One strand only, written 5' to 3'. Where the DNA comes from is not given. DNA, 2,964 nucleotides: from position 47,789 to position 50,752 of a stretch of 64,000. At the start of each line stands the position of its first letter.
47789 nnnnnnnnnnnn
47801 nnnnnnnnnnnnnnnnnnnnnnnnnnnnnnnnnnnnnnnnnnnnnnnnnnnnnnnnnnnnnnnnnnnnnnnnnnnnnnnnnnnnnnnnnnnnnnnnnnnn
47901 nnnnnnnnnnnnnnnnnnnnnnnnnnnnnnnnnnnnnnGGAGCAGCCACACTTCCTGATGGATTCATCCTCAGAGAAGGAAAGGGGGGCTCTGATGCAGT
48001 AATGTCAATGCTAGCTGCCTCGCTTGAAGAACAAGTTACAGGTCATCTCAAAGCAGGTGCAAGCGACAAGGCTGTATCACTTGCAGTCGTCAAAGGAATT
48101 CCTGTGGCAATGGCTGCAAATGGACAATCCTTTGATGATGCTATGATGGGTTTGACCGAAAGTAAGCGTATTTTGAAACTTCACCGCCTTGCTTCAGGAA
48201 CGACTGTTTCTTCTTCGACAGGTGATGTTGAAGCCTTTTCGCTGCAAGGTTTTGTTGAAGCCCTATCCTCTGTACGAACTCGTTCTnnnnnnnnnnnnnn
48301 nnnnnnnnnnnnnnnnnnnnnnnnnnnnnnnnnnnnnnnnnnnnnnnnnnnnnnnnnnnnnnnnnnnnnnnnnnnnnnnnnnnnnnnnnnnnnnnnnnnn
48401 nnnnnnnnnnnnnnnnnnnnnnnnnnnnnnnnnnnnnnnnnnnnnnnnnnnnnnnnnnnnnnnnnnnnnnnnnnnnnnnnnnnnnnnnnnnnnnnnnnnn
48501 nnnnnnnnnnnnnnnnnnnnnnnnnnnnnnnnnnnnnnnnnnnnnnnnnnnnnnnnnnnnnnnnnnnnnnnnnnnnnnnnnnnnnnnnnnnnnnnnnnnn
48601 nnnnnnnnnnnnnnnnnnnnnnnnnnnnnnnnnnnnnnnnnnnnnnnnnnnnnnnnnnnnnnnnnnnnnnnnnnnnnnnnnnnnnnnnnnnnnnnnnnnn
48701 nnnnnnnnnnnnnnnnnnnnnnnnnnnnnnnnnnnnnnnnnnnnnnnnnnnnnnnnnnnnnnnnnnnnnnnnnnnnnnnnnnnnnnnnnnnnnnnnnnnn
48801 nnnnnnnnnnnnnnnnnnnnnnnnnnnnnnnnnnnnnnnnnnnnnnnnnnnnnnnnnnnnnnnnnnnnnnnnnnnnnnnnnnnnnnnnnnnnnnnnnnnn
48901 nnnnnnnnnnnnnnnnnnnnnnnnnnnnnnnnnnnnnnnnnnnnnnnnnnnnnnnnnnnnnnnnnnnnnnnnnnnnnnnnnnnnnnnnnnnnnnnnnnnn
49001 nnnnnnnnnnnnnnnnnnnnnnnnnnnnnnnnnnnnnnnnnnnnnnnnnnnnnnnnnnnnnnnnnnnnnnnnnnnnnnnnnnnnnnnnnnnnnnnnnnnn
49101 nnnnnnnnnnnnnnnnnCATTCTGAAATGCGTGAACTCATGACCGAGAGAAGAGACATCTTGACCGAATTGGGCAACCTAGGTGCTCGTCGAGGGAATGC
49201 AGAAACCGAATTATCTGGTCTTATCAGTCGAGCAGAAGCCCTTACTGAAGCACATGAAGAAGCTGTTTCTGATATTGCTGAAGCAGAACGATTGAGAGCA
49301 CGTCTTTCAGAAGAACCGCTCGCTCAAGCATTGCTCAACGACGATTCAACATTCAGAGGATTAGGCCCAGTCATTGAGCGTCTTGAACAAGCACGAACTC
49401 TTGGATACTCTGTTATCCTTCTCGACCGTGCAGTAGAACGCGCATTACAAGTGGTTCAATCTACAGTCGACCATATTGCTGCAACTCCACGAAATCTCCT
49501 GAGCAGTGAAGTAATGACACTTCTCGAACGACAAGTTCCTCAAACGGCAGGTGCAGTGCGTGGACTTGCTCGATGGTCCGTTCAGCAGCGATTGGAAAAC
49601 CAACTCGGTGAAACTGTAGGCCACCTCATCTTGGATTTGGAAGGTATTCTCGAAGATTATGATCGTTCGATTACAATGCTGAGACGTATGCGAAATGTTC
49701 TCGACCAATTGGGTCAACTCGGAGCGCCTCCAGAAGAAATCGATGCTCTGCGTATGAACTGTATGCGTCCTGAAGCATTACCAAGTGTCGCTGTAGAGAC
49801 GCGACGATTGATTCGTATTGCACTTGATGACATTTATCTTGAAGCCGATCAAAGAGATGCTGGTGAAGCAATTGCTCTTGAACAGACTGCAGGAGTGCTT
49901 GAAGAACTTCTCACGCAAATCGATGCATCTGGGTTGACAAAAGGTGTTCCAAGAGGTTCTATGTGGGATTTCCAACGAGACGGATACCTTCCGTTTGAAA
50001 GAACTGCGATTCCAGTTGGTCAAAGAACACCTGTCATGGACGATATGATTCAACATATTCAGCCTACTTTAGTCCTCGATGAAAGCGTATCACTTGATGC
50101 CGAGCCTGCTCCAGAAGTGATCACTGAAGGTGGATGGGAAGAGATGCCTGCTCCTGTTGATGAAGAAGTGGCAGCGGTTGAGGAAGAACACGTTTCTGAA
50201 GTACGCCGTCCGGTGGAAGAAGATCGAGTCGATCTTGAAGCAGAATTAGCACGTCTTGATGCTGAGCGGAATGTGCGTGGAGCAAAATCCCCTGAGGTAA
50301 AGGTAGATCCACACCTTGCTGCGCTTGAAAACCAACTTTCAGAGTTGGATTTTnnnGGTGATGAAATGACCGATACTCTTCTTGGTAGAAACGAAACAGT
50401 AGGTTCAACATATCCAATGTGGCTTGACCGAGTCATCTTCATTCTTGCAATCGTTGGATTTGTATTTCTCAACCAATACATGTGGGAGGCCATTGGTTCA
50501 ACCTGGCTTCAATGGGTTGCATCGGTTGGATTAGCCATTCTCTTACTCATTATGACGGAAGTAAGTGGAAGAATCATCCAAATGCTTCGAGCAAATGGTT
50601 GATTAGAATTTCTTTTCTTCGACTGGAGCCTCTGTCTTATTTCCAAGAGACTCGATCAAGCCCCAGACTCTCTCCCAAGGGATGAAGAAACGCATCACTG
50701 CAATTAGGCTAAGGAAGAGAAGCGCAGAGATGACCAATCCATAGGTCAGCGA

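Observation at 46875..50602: Candidate undescribed polarity/cytoskeletal module: Roadblock gene + PATAN-Roadblock-PATAN-coiled-coil giant + small membrane protein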

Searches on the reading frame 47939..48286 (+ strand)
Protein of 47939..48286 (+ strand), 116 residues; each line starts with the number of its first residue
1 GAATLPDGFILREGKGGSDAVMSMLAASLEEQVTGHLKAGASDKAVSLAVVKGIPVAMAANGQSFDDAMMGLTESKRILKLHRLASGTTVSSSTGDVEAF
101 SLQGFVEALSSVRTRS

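Call 70: search_solved_structures(query=A9, max_evalue=10, show_alignments=2)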
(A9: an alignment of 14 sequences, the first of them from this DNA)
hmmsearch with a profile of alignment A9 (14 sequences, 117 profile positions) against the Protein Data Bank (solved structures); distinct sequences matched with E-value up to 10: 2.
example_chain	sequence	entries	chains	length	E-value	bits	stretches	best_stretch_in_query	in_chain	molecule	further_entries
7a02_A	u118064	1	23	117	1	12.5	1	29-103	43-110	DUF3992 domain-containing protein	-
5xsd_A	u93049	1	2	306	1.4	12.1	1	22-75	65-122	Periplasmic binding protein/LacI transcriptional regulator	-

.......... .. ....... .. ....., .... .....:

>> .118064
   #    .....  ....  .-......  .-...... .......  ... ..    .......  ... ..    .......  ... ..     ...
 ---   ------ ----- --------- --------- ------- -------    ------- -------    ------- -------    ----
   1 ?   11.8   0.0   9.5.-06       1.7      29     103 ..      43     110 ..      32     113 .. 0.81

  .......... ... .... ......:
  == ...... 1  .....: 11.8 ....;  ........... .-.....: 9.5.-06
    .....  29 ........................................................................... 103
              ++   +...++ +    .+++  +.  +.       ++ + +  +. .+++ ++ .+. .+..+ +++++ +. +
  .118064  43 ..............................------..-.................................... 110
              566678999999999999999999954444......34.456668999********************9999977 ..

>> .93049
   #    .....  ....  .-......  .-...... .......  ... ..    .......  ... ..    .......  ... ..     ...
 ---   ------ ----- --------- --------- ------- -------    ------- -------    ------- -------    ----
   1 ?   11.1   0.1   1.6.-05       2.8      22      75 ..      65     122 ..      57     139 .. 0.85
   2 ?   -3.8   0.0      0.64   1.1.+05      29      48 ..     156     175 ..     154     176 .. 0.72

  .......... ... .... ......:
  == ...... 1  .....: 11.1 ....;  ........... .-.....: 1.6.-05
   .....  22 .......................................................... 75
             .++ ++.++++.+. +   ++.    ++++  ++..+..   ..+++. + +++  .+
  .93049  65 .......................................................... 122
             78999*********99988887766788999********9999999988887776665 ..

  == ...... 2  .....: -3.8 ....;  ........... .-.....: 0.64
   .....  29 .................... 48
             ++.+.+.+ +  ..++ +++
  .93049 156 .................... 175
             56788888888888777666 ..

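Call 73: search_protein_families(library=pfam, alignment_id=A9, max_evalue=10)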
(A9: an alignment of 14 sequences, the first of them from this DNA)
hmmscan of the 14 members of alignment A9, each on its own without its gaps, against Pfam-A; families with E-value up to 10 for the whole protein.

A. member 1, seq(116 aa): 0 families

B. families by the number of members that match (of 14 scanned): 5 families
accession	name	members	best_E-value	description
PF19306.5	WH_Lhr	2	0.14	Large helicase-related protein, winged helix domain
PF03693.20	ParD_antitoxin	1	0.036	Bacterial antitoxin of ParD toxin-antitoxin type II system and RHH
PF02273.21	Acyl_transf_2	1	0.086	Acyl transferase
PF01110.22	CNTF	1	0.15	Ciliary neurotrophic factor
PF20028.4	VMAP-C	1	0.18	vWA-MoxR associated protein C-terminal domain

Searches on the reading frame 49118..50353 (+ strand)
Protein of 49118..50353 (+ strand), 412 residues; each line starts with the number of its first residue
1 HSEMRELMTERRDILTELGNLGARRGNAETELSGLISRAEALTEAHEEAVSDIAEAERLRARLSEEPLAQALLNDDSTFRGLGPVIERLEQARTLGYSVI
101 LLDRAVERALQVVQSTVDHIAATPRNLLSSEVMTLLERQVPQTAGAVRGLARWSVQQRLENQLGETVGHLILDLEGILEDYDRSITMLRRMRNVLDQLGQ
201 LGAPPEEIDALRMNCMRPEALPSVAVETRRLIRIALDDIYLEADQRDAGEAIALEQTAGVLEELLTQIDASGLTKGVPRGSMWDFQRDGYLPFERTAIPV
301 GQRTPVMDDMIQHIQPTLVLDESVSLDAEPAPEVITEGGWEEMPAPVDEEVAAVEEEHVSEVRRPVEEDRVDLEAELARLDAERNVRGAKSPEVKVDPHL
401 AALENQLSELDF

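Call 56: predict_structure(alignment_id=A7)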
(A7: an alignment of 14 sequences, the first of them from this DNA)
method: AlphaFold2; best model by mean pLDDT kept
length: 412 residues; sequences in the alignment: 14
mean_pLDDT: 77.0   pTM: 0.52
mean pLDDT of the five models: 77.0, 74.0, 72.2, 71.6, 70.0
residues with pLDDT >= 90: 99; 70-90: 218; 50-70: 42; < 50: 53
segments of 3 or more residues with pLDDT < 50: 319-363, 388-390
pLDDT, mean of each block of 10 residues (from residue 1): 92 92 91 93 92 84 59 59 79 87 89 84 65 79 79 79 86 91 91 89 87 89 91 90 81 84 89 81 88 83 73 64 36 37 43 36 55 84 61 63 83 57
secondary structure, 60 per line:
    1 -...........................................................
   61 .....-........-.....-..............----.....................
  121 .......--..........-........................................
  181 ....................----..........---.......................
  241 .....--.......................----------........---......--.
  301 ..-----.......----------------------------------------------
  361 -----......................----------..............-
elements in order: H2-65 H67-74 H76-80 H82-95 H100-127 H130-139 H141-200 H205-214 H218-245 H248-270 H281-288 H292-297 H308-314 H366-387 H398-411

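Call 59: fold_search(model_id=the predicted structure, library=pdb)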
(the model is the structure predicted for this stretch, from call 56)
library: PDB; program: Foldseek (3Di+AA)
matches with E <= 10: 297; with E <= 0.001: 0
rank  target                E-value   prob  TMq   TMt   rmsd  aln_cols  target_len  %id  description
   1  8iyj_B2               8.1e-01  0.07  0.11  0.11  45.1       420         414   15  Cryo-EM structure of the 48-nm repeat doublet microtubule from mouse sperm (released 2023-07-05)
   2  8otz_Cr               8.5e-01  0.07  0.11  0.11  42.5       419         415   16  48-nm repeat of the native axonemal doublet microtubule from bovine sperm (released 2023-11-22)
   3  2clb_D                1.1e+00  0.11  0.12  0.24  25.6       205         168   15  The structure of the DPS-like protein from Sulfolobus solfataricus reveals a bacterioferritin-like di-metal binding si (released 2006-07-17)
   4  7ubt                  1.2e+00  0.16  0.17  0.13  21.7       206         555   17  Stat5a Core in complex with Compound 18 (released 2023-02-15)
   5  2clb_B                1.2e+00  0.14  0.13  0.28  25.3       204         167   17  The structure of the DPS-like protein from Sulfolobus solfataricus reveals a bacterioferritin-like di-metal binding si (released 2006-07-17)
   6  3edu                  1.3e+00  0.18  0.13  0.28  20.9       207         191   11  Crystal structure of the ankyrin-binding domain of human erythroid spectrin (released 2009-02-10)
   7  7tvb                  1.3e+00  0.10  0.13  0.10  21.4       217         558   15  Stat5A Core in Complex with AK305 (released 2023-02-15)
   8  8e0m_C                1.3e+00  0.15  0.12  0.27  24.8       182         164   15  Homotrimeric variant of tcTRP9, BGL15 (released 2023-04-12)
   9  8wjo_B                1.4e+00  0.08  0.14  0.19  44.6       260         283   14  Cryo-EM structure of 8-subunit Smc5/6 arm region (released 2024-06-26)
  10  2b05_E                1.5e+00  0.11  0.11  0.18  27.2       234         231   15  Crystal Structure of 14-3-3 gamma in complex with a phosphoserine peptide (released 2005-10-11)
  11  5i6j                  1.5e+00  0.06  0.14  0.14  57.2       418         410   12  Crystal Structure of SRGAP2 F-BARx (released 2017-03-08)
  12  3f57_B                1.6e+00  0.16  0.14  0.27  18.8       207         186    9  Crystal structure of human erythroid beta spectrin repeats 14 and 15 (ankyrin binding domain) (released 2009-02-24)
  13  6gn0_D                1.6e+00  0.11  0.13  0.21  23.2       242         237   11  Exoenzyme S from Pseudomonas aeruginosa in complex with human 14-3-3 protein beta, tetrameric crystal form (released 2018-09-26)
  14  8j07_8N               1.6e+00  0.07  0.12  0.13  44.4       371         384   17  96nm repeat of human respiratory doublet microtubule and associated axonemal complexes (released 2023-07-26)
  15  6y4k_A                1.8e+00  0.09  0.11  0.18  27.9       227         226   18  Crystal structure of human 14-3-3 gamma in complex with CaMKK2 14-3-3 binding motif Ser100 and Fusicoccin A (released 2021-01-27)
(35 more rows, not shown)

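Call 66: search_protein_families(library=pfam, alignment_id=A7, max_evalue=1)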
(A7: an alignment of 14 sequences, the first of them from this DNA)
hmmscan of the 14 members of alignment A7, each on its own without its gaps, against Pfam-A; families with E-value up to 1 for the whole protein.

A. member 1, seq(412 aa): 1 family
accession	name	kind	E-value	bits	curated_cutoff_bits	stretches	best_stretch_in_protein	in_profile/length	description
PF23177.1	bHLH_IRO3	-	0.22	12.2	27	1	240-269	31-60/80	Iron-related transcription factor 3 bHLH domain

B. families by the number of members that match (of 14 scanned): 21 families
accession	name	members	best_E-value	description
PF23177.1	bHLH_IRO3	5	0.025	Iron-related transcription factor 3 bHLH domain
PF02609.21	Exonuc_VII_S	3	0.21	Exonuclease VII small subunit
PF23153.1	Aip3p_Bud6_N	1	0.00097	Aip3p/Bud6 N-terminal domain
PF20227.3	DUF6586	1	0.0016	Family of unknown function (DUF6586)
PF05192.23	MutS_III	1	0.0068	MutS domain III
PF07464.16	ApoLp-III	1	0.023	Apolipophorin-III precursor (apoLp-III)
PF11818.13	DUF3340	1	0.025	C-terminal domain of tail specific protease (DUF3340)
PF20698.3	PIN-TPR-GreABC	1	0.031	PIN domain associated with the TPR-GreAB-C-PIN system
PF04943.17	Pox_F11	1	0.046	Poxvirus F11 protein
PF02403.27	Seryl_tRNA_N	1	0.052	Seryl-tRNA synthetase N-terminal domain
PF04609.17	MCR_C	1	0.056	Methyl-coenzyme M reductase operon protein C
PF09536.15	DUF2378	1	0.076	Protein of unknown function (DUF2378)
PF08656.15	DASH_Dad3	1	0.093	DASH complex subunit Dad3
PF11887.13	Mce4_CUP1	1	0.1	Cholesterol uptake porter CUP1 of Mce4, putative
PF11690.13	DUF3287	1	0.11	Protein of unknown function (DUF3287)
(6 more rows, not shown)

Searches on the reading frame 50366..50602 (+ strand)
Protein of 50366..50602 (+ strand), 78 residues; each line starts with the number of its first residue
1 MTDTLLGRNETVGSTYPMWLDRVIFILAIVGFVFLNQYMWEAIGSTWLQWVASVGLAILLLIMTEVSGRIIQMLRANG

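Call 3: search_protein_families(library=pfam, proteins=[window:50366-50602:+], max_evalue=1)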
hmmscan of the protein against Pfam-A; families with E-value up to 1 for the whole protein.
window:50366-50602:+ (78 aa): 2 families
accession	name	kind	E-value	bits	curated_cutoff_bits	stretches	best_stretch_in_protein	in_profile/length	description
PF20389.3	DUF6684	-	0.0031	18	24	1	23-72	22-70/79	Family of unknown function (DUF6684)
PF25129.1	Pyr4-TMTC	-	0.0053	16.9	27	1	5-58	156-208/227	Pyr4-like transmembrane terpene cyclases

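Call 4: search_protein_families(library=ncbifam, proteins=[window:50366-50602:+], max_evalue=1)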
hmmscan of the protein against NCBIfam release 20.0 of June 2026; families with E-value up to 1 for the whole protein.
window:50366-50602:+ (78 aa): 1 family
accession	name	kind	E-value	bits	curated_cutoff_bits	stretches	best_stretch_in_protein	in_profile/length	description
NF011179.0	PRK14584.1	equivalog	0.52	10.4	180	1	16-36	13-33/153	poly-beta-1,6-N-acetyl-D-glucosamine biosynthesis protein PgaD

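Call 65: search_protein_families(library=pfam, alignment_id=A8, max_evalue=1)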
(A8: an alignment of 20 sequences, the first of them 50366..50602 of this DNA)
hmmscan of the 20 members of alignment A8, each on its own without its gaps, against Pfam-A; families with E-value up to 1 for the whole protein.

A. member 1, window:50366-50602:+ (78 aa): 2 families
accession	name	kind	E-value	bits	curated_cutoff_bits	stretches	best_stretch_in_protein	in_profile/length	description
PF20389.3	DUF6684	-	0.0031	18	24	1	23-72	22-70/79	Family of unknown function (DUF6684)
PF25129.1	Pyr4-TMTC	-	0.0053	16.9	27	1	5-58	156-208/227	Pyr4-like transmembrane terpene cyclases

B. families by the number of members that match (of 20 scanned): 12 families
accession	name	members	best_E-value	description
PF12084.13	DUF3561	2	0.03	Protein of unknown function (DUF3561)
PF02656.20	DUF202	2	0.13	Domain of unknown function (DUF202)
PF05425.18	CopD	1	0.0017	Copper resistance protein D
PF20389.3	DUF6684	1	0.0031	Family of unknown function (DUF6684)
PF25129.1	Pyr4-TMTC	1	0.0053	Pyr4-like transmembrane terpene cyclases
PF24709.1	DUF7670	1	0.037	Domain of unknown function (DUF7670)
PF00325.26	Crp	1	0.075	Bacterial regulatory proteins, crp family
PF23711.1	DUF7156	1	0.12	Family of unknown function (DUF7156)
PF18184.6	SLATT_3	1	0.16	SMODS and SLOG-associating 2TM effector domain 3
PF11127.14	YgaP-like_TM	1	0.27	Inner membrane protein YgaP-like, transmembrane domain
PF12666.12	PrgI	1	0.31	PrgI family protein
PF13850.11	ERGIC_N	1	0.34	Endoplasmic Reticulum-Golgi Intermediate Compartment (ERGIC)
